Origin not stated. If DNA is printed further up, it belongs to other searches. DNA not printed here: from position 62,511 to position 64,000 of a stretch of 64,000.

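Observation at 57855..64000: Orphan biosynthetic operon: ThrRS-like ligase, TauD-like dioxygenase, HemN-like and B12-dependent radical SAM enzymes, MFS-like exporter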

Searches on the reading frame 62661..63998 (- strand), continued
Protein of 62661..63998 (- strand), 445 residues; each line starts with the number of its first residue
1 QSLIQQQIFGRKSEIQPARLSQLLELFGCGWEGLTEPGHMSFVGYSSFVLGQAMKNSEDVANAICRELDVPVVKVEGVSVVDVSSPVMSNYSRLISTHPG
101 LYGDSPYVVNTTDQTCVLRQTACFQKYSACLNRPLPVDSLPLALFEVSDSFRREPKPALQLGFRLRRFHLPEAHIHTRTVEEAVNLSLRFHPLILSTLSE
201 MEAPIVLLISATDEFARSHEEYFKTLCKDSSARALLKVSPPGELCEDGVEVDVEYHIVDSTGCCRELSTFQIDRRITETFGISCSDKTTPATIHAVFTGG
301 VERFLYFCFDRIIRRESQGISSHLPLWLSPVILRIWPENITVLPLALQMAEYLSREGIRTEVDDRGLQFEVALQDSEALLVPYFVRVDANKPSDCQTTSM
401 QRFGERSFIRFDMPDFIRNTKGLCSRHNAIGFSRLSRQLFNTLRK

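Call 40: find_encoding_contigs(protein=P0087, flank=10000, max_places=1)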
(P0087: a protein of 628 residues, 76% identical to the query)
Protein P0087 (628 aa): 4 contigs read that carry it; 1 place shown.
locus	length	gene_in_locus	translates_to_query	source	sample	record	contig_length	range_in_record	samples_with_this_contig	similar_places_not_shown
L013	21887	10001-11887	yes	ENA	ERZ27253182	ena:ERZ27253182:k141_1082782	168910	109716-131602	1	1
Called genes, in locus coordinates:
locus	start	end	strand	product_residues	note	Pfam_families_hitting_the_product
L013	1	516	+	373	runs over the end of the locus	PF12679:ABC2_membrane_2, PF12698:ABC2_membrane_3, PF01061:ABC2_membrane, PF12730:ABC2_membrane_4 (weak)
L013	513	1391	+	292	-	PF00005:ABC_tran, PF13304:AAA_21 (weak)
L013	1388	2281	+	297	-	PF00005:ABC_tran, PF13304:AAA_21 (weak)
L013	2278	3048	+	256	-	PF00440:TetR_N, PF17920:TetR_C_16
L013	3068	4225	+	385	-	PF00155:Aminotran_1_2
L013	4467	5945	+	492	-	PF04107:GCS2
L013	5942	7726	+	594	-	PF07690:MFS_1, PF05977:MFS_3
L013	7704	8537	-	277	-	PF01906:YbjQ_1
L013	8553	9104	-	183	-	PF24837:AMIN-like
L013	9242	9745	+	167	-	PF00293:NUDIX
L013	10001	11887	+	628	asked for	PF08915:tRNA-Thr_ED, PF00587:tRNA-synt_2b, PF03129:HGTP_anticodon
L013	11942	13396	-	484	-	PF00479:G6PD_N, PF02781:G6PD_C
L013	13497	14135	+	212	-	PF00455:DeoRC, PF06026:Rib_5-P_isom_A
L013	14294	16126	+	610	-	-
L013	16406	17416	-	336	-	PF03446:NAD_binding_2, PF03807:F420_oxidored (faint), PF00393:6PGD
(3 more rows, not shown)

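Call 45: search_protein_families(library=ncbifam, proteins=[L008:3818-5116:+, L008:5896-7635:+, L008:3355-3777:+, L004:17364-18470:+, L010:603-1928:+, L010:1949-3136:+, L009:1830-3008:+], max_evalue=0.0001)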
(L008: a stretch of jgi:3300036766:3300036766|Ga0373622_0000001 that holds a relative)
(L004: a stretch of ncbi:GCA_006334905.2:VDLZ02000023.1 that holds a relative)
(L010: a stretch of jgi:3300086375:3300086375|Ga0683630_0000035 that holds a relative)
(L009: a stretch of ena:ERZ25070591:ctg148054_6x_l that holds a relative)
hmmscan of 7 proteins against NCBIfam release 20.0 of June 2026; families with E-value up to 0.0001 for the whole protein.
L008:3818-5116:+ (432 aa): 38 families (the best 25 are shown)
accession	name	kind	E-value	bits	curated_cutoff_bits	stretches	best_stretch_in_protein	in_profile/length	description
TIGR01127.1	ilvA_1Cterm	equivalog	1.5e-120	402.7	378.75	1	29-418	1-378/380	threonine ammonia-lyase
NF005600.0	PRK07334.1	equivalog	3.8e-110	368.3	496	1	8-419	8-405/408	threonine ammonia-lyase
NF006389.0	PRK08638.1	equivalog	3.7e-98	328.5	453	1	9-336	8-327/333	bifunctional threonine ammonia-lyase/L-serine ammonia-lyase TdcB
NF006390.0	PRK08639.1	equivalog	1.5e-85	287.7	421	1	8-361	5-353/418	threonine ammonia-lyase IlvA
NF006674.0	PRK09224.1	subfamily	1.1e-83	281.7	577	1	13-419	12-401/508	threonine ammonia-lyase IlvA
NF005292.0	PRK06815.1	equivalog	5e-80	268.9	371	1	11-332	4-317/320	threonine/serine dehydratase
TIGR02079.1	THD1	equivalog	1.6e-79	267.6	440.55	1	13-361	1-345/410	threonine ammonia-lyase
TIGR01124.1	ilvA_2Cterm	equivalog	4.7e-79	266.3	411.3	1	21-418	10-392/499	threonine ammonia-lyase, biosynthetic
NF005454.0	PRK07048.1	equivalog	6.1e-77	258.9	452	1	8-333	5-321/324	threo-3-hydroxy-L-aspartate ammonia-lyase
NF005680.0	PRK07476.1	equivalog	8.1e-77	258.4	413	1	9-326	4-314/326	hydroxyectoine utilization dehydratase EutB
NF009130.0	PRK12483.1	subfamily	5.4e-72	243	801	1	23-416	32-411/521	threonine ammonia-lyase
TIGR02991.1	ectoine_eutB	equivalog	1.3e-64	218.2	413.35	1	11-325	2-308/317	hydroxyectoine utilization dehydratase EutB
NF045641.2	BHydaspDhtseBhcB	equivalog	6e-63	212.8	550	1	11-328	3-310/312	beta-hydroxyaspartate dehydratase BhcB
NF006455.0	PRK08813.1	equivalog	1.8e-59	201.9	489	1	10-332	21-319/374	threonine dehydratase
NF006094.0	PRK08246.1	subfamily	4.2e-59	200.5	331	1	11-327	6-308/310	serine/threonine dehydratase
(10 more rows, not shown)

L008:5896-7635:+ (579 aa): 10 families
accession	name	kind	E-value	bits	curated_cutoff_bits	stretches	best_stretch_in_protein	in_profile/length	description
TIGR00418.1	thrS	equivalog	4.8e-185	616.7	383.65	1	1-571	8-564/565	threonine--tRNA ligase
NF003068.0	PRK03991.1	equivalog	5.8e-54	183.5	484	1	170-573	192-593/613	threonine--tRNA ligase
NF008979.1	PRK12325.1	exception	2.8e-23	82.5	550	2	196-357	38-199/437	proline--tRNA ligase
NF006625.0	PRK09194.1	equivalog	5.6e-23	81.6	558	2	193-351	35-193/559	proline--tRNA ligase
TIGR00409.1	proS_fam_II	equivalog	1.4e-18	67.1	306.7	2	193-349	35-191/568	proline--tRNA ligase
TIGR00408.1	proS_fam_I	equivalog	9.5e-18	64.3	437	2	433-573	235-382/475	proline--tRNA ligase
NF011500.0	PRK14938.1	equivalog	6.9e-14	51.6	362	1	470-570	265-365/387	Ser-tRNA(Thr) hydrolase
TIGR00442.1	hisS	equivalog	2.7e-13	49.7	286.75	2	480-550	325-395/406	histidine--tRNA ligase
TIGR00389.1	glyS_dimeric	equivalog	1.7e-10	40.1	243.3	1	472-571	464-564/565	glycine--tRNA ligase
NF003211.1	PRK04173.1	equivalog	1.8e-08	33.7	312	0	473-566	358-452/454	glycine--tRNA ligase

L008:3355-3777:+ (140 aa): 3 families
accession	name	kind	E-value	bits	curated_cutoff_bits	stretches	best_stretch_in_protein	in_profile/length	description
TIGR00004.1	TIGR00004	subfamily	2.6e-45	153.7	106.25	1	15-134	2-123/125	Rid family detoxifying hydrolase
TIGR03610.1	RutC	equivalog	3.3e-28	98.3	169.1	1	13-135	2-125/127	pyrimidine utilization protein C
NF008490.0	PRK11401.1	equivalog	4.7e-25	88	222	1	14-134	2-125/129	enamine/imine deaminase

L004:17364-18470:+ (368 aa): 15 families
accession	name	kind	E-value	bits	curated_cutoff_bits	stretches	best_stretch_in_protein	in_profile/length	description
NF041875.1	EPS_EpsD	equivalog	2.1e-41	142.4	370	1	3-279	1-254/325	exopolysaccharide biosynthesis glycosyltransferase EpsD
TIGR03965.1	mycofact_glyco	equivalog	1.9e-19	69.9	280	2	2-124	75-190/467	mycofactocin biosynthesis glycosyltransferase MftF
TIGR04283.1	glyco_like_mftF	equivalog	2.1e-12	47.1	182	1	3-106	1-91/221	TIGR04283 family arsenosugar biosynthesis glycosyltransferase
NF050819.1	PolSacchBiosHfsG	equivalog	3.5e-12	46.1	500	1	2-105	13-110/302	polysaccharide biosynthesis protein HfsG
NF038302.1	EPS_HpsE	equivalog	4.9e-12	45.5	300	1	2-122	2-121/307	hormogonium polysaccharide biosynthesis glycosyltransferase HpsE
NF007482.0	PRK10073.1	equivalog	5e-11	42.2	423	1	2-104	7-102/334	glycosyltransferase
TIGR03937.1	PgaC_IcaA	equivalog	5.4e-09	35.5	422.3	1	2-117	46-155/407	poly-beta-1,6-N-acetyl-D-glucosamine synthase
NF038299.1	EPS_HpsN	equivalog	8.5e-09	34.8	425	1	2-230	2-220/317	hormogonium polysaccharide biosynthesis glycosyltransferase HpsN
NF041394.1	GtaseAglG_Halo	equivalog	8.7e-07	28.5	440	1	1-120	1-115/304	glucosyl-dolichyl phosphate glucuronosyltransferase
NF047683.1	TeichurnBiosyTuaG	equivalog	1.5e-06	28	400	1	2-111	7-110/252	teichuronic acid biosynthesis protein TuaG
TIGR03030.1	CelA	equivalog_domain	1.8e-06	26.2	699.1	1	3-121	133-262/714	UDP-forming cellulose synthase catalytic subunit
NF047588.1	GlcsyltransPgfSStrep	equivalog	6.7e-06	25.5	500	1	1-129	1-126/308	glycosyltransferase PgfS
NF007986.1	PRK10714.1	equivalog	7.5e-06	25.2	529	1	2-103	7-106/316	undecaprenyl-phosphate 4-deoxy-4-formamido-L-arabinose transferase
NF010496.0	PRK13915.1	equivalog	1.1e-05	24.7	262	1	2-105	32-135/307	glucosyl-3-phosphoglycerate synthase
NF053739.1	GlytfEpsEBac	equivalog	7.7e-05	21.8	450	0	2-122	2-117/265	glycosyltransferase EpsE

L010:603-1928:+ (441 aa): 18 families
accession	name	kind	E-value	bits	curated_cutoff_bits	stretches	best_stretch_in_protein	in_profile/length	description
NF033070.1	rSAM_AprD4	equivalog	2.9e-28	99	500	1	87-377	97-389/456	AprD4 family radical SAM diol-dehydratase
TIGR04295.1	B12_rSAM_oligo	hypoth_equivalog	3.4e-25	88.6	400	1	20-354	24-356/422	TIGR04295 family B12-binding domain-containing radical SAM protein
TIGR04072.2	rSAM_ladder_B12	equivalog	4.3e-24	84.9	360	1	78-349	83-341/443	lipid biosynthesis B12-binding/radical SAM protein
TIGR04479.1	bcpD_PhpK_rSAM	subfamily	1.9e-23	82.7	600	1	195-388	247-441/504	PhpK family radical SAM P-methyltransferase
NF050148.1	rSAM_ApyD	equivalog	3.1e-23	82.1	750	1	99-345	109-354/645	RiPP biosynthesis radical SAM protein ApyD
TIGR03471.1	HpnJ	equivalog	4.7e-21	75.2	577.6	1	194-353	202-361/472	hopanoid biosynthesis associated radical SAM protein HpnJ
TIGR04385.1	B12_rSAM_cofa1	equivalog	1.8e-17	63.7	450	1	108-372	115-376/438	B12 lower ligand biosynthesis radical SAM protein BzaD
TIGR02026.1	BchE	equivalog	1.9e-17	63.3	481.35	1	116-352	116-360/497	magnesium-protoporphyrin IX monomethyl ester anaerobic oxidative cyclase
TIGR04014.1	B12_SAM_MJ_0865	equivalog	4.7e-15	55.3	360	1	86-357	62-336/434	methyl-coenzyme M reductase glutamine C-methyltransferase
NF038361.1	rSAM_Sden_1168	equivalog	1.9e-13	49.8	575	1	156-367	248-460/560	Sden_1168 family B12-binding radical SAM P-methyltransferase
TIGR04367.1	HpnR_B12_rSAM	equivalog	2.7e-13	49.3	650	1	3-369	3-364/490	hopanoid C-3 methylase HpnR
TIGR03975.1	rSAM_ocin_1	subfamily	6.2e-13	48.1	281.85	1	73-355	140-428/606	RiPP maturation radical SAM C-methyltransferase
TIGR04013.1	B12_SAM_MJ_1487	hypoth_equivalog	1e-12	47.6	251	1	81-231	59-195/382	TIGR04013 family B12-binding domain/radical SAM domain-containing protein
NF040546.1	rSAM_CUAEP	equivalog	1.2e-12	47.3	500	1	21-360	13-344/468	CUAEP/CCAEP-tail radical SAM (seleno)protein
TIGR04428.1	B12_rSAM_trp_MT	equivalog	1.7e-10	39.9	500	1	190-352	217-393/558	tryptophan 2-C-methyltransferase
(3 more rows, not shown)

L010:1949-3136:+ (395 aa): 0 families

L009:1830-3008:+ (392 aa): 0 families

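Call 54: find_related_loci(query=A1, collection=metagenome_contigs, flank=10000)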
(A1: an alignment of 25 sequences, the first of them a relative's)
Query A1 (475 aa) in metagenome_contigs; peptide patterns used: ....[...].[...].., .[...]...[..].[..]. (x = any residue, [..] = any of these).
68 stretches matched a pattern; 7 encode a relative of the query (tblastn E <= 1e-3); 7 distinct loci.
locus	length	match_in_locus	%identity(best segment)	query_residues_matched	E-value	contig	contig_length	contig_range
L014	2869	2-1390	54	8-470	3e-173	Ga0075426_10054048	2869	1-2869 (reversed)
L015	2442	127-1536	54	5-474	8e-175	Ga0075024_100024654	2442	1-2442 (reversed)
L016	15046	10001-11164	41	30-415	6e-93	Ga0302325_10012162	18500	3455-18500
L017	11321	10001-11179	43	29-415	6e-91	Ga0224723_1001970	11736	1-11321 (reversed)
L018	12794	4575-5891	41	29-469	5e-90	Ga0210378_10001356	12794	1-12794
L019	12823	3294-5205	37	2-413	6e-87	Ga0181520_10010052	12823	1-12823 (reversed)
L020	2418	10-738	39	170-413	1e-51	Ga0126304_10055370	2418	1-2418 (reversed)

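Call 56: search_solved_structures(query=L002:8626-9993:+, max_evalue=0.00001, show_alignments=1)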
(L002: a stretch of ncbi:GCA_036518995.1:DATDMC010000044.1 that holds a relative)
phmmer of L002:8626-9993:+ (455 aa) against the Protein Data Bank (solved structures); distinct sequences matched with E-value up to 0.00001: 136 (the best 60 are shown).
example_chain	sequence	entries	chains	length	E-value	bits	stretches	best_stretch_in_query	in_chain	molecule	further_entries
5tx7_A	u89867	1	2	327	2.6e-21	79.2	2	277-436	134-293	D-isomer specific 2-hydroxyacid dehydrogenase family protein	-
5aov_A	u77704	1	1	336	3.3e-20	75.6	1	289-433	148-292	GLYOXYLATE REDUCTASE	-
6bii_A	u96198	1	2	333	3.5e-19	72.2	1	290-433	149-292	Glyoxylate reductase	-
2dbq_A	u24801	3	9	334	3.9e-19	72.1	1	290-431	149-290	Glyoxylate reductase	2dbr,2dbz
3kb6_A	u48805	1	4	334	2e-18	69.7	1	282-404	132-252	D-lactate dehydrogenase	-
1wwk_A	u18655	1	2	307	4.8e-17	65.2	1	282-433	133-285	phosphoglycerate dehydrogenase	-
9m0t_A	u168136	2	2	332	2.9e-16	62.6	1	292-431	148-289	Probable 2-ketogluconate reductase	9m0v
6ih6_A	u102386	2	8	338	9.2e-16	60.9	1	288-409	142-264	Phosphite dehydrogenase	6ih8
4g2n_A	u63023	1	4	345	9.2e-16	60.9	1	288-437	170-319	D-isomer specific 2-hydroxyacid dehydrogenase, NAD-binding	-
6ih2_A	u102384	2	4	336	1.1e-15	60.6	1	288-409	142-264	Phosphite dehydrogenase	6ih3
2cuk_A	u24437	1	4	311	1.6e-15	60.1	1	288-425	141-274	glycerate dehydrogenase/glyoxylate reductase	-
3k5p_A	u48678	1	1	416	2.6e-15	59.4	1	286-413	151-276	D-3-phosphoglycerate dehydrogenase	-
6ih4_A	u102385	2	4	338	4.3e-15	58.7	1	288-409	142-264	Phosphite dehydrogenase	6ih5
6p2i_A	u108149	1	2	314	1.4e-14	57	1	289-403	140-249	Glycerate dehydrogenase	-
9jcm_A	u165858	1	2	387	2.9e-14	56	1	288-434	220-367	D-3-phosphoglycerate dehydrogenase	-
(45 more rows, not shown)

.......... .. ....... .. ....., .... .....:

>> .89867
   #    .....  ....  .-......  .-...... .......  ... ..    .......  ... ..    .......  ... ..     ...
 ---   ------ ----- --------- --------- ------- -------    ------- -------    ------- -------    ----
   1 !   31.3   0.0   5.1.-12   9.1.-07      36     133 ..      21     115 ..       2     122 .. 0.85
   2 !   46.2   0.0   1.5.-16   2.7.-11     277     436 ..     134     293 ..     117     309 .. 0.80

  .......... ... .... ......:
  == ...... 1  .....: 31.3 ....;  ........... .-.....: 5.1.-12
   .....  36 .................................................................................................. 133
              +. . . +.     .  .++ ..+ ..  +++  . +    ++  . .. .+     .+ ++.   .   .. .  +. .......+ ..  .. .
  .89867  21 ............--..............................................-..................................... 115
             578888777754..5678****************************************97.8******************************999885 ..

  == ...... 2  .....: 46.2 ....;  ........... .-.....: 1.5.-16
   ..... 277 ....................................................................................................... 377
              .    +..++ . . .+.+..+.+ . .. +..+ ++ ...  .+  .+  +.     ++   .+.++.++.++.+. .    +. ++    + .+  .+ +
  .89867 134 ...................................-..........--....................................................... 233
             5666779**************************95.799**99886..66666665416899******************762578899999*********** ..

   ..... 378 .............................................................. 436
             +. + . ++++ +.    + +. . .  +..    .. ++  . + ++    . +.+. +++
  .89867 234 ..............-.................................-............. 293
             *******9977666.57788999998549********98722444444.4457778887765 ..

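Call 57: search_solved_structures(query=L002:6361-7812:+, max_evalue=0.001)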
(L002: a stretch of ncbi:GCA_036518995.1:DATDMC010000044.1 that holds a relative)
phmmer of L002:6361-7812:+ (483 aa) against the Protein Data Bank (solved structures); distinct sequences matched with E-value up to 0.001: 3.
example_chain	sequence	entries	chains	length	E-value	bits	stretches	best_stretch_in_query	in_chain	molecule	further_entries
5ul2_A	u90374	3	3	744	9e-15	57.4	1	121-391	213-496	OxsB protein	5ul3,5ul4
9ccb_A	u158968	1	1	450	3.8e-09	38.8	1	129-388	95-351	Radical SAM core domain-containing protein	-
6wte_A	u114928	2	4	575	0.00054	21.8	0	207-292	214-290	B12-binding domain-containing protein | Tryptophan-C2-methyltransferase containing B12-binding domain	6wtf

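Call 60: search_dna_similar(query=P0001, collection=plasmids, mode=protein, max_evalue=1e-20, max_rows=10)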
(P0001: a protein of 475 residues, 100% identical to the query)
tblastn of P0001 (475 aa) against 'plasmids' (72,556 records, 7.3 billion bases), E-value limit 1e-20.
No match.

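Call 77: predict_structure(alignment_id=A1)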
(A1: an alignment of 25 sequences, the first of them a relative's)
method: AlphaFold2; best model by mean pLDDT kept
length: 475 residues; sequences in the alignment: 25
mean_pLDDT: 82.7   pTM: 0.84
mean pLDDT of the five models: 82.7, 82.2, 81.6, 80.8, 79.6
residues with pLDDT >= 90: 226; 70-90: 147; 50-70: 82; < 50: 20
segments of 3 or more residues with pLDDT < 50: 62-68, 471-475
pLDDT, mean of each block of 10 residues (from residue 1): 78 90 75 86 76 82 46 80 91 96 80 71 62 57 61 74 87 85 57 58 94 97 94 93 94 93 91 80 93 88 89 92 92 88 93 92 94 93 92 93 93 89 65 90 90 70 82 40
secondary structure, 60 per line:
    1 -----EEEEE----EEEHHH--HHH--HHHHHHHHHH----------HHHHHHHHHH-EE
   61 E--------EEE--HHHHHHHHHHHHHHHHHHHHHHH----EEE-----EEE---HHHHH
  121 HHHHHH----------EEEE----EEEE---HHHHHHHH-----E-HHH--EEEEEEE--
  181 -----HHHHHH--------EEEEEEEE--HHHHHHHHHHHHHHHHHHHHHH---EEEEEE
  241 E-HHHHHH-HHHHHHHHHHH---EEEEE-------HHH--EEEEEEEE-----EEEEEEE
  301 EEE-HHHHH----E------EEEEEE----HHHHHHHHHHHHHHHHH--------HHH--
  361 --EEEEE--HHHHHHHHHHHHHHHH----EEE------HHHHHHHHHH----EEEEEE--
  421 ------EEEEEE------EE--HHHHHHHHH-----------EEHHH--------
elements in order: E6-10 E15-17 H28-37 H48-57 E59-61 E70-72 H75-97 E102-104 E110-112 H116-126 E137-140 E145-148 H152-159 E172-178 H186-191 E200-207 H210-231 E235-241 H243-248 H250-260 E264-268 E281-288 E294-303 H305-309 E321-326 H331-347 E363-367 H370-385 E390-392 H399-408 E413-418 E427-432 H443-451

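Call 79: fold_search(model_id=the predicted structure, library=pdb)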
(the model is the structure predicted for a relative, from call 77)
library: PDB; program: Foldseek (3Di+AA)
matches with E <= 10: 935; with E <= 0.001: 457
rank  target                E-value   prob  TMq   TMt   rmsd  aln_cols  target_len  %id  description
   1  6l2p_B                5.6e-23  1.00  0.69  0.80   3.6       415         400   16  Threonyl-tRNA synthetase from Salmonella enterica in the apo form (released 2020-01-15)
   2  7cbg_A                7.8e-23  1.00  0.68  0.79   3.9       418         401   16  Crystal structure of threonyl-tRNA synthetase (ThrRS) from Salmonella enterica in complex with an inhibitor (released 2020-10-07)
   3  6l2p_A                8.8e-23  1.00  0.68  0.79   4.0       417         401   17  Threonyl-tRNA synthetase from Salmonella enterica in the apo form (released 2020-01-15)
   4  6l2q_A                9.9e-23  1.00  0.68  0.79   3.9       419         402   17  Threonyl-tRNA synthetase from Salmonella enterica in complex with an inhibitor (released 2020-01-15)
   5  8h9c                  1.5e-22  1.00  0.67  0.79   4.0       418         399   17  Crystal structure of chemically modified E. coli ThrS catalytic domain 4 (released 2023-02-08)
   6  8wia_A                2.0e-22  1.00  0.68  0.79   4.4       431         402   16  Crystal structure of E. coli ThrS catalytic domain mutant G463S (released 2024-07-24)
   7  8wij_A                2.1e-22  1.00  0.68  0.80   4.3       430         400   16  Crystal structure of E. coli ThrS catalytic domain mutant L489M in complex with Obafluorin (released 2024-07-24)
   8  8wia_B                2.1e-22  1.00  0.66  0.78   4.3       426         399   16  Crystal structure of E. coli ThrS catalytic domain mutant G463S (released 2024-07-24)
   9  8h99_B                2.6e-22  1.00  0.68  0.79   3.9       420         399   16  Crystal structure of E. coli ThrS catalytic domain mutant (released 2023-02-08)
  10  7wm7_B                2.6e-22  1.00  0.67  0.79   4.1       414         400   16  Threonyl-tRNA synthetase from Salmonella enterica in complex with an inhibitor (released 2022-04-27)
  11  7wmi_A                3.1e-22  1.00  0.67  0.79   3.9       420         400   16  Threonyl-tRNA synthetase from Salmonella enterica in complex with an inhibitor (released 2022-04-27)
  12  8wih_B                3.1e-22  1.00  0.66  0.77   4.1       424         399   16  Crystal structure of E. coli ThrS catalytic domain mutant G463A in complex with ATP (released 2024-07-24)
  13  4hwo_A                3.3e-22  1.00  0.69  0.79   4.2       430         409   16  Crystal structure of E. coli Threonyl-tRNA synthetase bound to a novel inhibitor (released 2013-09-18)
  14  8wig_A                3.9e-22  1.00  0.68  0.79   3.9       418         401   16  Crystal structure of E. coli ThrS catalytic domain mutant G463S/Q484A (released 2024-07-24)
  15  8wih_A                4.1e-22  1.00  0.67  0.78   4.6       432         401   16  Crystal structure of E. coli ThrS catalytic domain mutant G463A in complex with ATP (released 2024-07-24)
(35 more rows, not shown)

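Call 87: search_protein_representatives(alignment_id=A1)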
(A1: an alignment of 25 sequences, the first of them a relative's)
Query: 25 sequences, 487 profile positions. Proteins with E-value up to 0.001 (for the whole library): 4137; up to 1e-10: 1083; up to 1e-30: 104. The best 150 are listed.
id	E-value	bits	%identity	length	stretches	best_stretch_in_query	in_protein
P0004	3.2e-228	774.5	-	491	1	6-481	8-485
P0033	1.2e-189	647.4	-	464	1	30-481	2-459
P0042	3.5e-178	609.5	-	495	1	8-482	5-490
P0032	4.2e-177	606.0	-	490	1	8-479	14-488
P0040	3.6e-171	586.4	-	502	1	7-479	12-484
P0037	1.3e-169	581.3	-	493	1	7-476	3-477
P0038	6.2e-164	562.5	-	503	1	12-480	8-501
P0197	1.8e-161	554.4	-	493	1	11-477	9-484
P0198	9.6e-151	519.0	-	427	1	74-483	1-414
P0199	6.2e-141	486.7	-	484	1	15-484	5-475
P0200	1.5e-136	472.2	-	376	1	115-476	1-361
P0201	6.5e-110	384.4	-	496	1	10-465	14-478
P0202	6.0e-95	335.0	-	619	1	31-463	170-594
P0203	1.1e-92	327.6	-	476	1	16-467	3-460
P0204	1.3e-92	327.3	-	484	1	22-461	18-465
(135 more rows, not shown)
